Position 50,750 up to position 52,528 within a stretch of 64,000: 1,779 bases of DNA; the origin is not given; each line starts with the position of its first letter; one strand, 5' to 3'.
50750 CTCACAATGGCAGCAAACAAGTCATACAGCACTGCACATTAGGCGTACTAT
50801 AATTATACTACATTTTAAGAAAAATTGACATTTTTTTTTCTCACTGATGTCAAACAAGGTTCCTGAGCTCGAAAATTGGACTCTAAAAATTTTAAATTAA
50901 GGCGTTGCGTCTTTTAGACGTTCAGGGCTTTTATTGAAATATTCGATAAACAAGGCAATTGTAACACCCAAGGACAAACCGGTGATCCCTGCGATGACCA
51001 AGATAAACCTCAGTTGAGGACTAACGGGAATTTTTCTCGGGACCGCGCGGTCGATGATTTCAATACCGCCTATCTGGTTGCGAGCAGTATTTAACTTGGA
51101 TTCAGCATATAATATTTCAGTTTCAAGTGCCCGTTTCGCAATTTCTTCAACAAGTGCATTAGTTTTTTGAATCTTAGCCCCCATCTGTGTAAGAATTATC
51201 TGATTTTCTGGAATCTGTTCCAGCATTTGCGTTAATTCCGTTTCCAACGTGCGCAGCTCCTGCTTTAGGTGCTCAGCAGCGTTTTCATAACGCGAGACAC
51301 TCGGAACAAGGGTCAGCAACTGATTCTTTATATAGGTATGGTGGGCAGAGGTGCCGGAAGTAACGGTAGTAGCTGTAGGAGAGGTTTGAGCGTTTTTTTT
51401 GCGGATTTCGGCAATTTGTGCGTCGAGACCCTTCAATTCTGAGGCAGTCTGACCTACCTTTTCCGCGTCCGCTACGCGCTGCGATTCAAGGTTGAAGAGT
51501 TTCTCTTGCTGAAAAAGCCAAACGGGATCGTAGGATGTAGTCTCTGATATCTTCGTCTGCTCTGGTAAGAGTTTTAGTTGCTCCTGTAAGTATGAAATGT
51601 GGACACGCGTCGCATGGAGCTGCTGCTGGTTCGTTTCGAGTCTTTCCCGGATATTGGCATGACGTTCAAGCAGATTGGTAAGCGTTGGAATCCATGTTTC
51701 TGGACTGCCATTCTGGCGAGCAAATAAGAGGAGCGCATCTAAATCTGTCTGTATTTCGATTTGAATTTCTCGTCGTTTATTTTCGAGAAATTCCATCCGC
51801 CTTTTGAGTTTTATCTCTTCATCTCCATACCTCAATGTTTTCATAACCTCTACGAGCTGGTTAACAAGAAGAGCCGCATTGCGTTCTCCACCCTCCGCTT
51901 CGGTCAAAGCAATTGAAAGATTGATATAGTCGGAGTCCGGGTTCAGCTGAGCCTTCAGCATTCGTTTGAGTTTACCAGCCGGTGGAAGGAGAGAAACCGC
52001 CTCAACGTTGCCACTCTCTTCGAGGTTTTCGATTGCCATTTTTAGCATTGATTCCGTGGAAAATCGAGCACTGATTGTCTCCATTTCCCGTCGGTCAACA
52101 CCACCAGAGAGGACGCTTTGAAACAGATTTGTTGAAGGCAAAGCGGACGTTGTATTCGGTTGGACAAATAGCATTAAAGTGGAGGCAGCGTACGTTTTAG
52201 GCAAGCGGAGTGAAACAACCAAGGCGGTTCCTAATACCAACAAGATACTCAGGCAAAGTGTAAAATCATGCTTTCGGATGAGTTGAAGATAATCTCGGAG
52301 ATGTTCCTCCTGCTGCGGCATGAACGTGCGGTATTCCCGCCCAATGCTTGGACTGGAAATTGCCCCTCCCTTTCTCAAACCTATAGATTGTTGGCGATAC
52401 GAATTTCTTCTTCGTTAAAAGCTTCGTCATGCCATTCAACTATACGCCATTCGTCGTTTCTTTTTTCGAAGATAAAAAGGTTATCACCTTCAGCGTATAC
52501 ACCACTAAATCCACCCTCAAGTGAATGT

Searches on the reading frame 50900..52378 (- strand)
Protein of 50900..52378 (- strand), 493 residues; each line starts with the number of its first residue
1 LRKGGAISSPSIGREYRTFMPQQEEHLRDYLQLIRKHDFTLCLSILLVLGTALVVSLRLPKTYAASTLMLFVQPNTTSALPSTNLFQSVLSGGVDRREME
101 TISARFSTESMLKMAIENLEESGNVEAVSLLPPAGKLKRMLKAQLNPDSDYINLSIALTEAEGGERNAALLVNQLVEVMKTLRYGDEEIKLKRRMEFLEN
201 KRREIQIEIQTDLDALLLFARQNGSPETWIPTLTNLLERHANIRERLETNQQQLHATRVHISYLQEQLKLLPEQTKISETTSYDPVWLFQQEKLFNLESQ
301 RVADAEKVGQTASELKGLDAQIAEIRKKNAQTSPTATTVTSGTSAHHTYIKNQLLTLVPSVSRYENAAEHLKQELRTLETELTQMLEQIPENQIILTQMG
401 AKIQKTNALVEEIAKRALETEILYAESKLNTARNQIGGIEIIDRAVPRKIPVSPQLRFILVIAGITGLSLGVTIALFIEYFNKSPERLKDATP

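Call 69: search_protein_families(library=pfam, proteins=[window:50900-52378:-], max_evalue=0.00001)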
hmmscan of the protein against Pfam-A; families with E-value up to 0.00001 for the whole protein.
window:50900-52378:- (493 aa): 1 family
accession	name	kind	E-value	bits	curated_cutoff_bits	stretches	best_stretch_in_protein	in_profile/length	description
PF13807.11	GNVR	-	4.1e-08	33.5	27.7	1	424-477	25-79/82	G-rich domain on putative tyrosine kinase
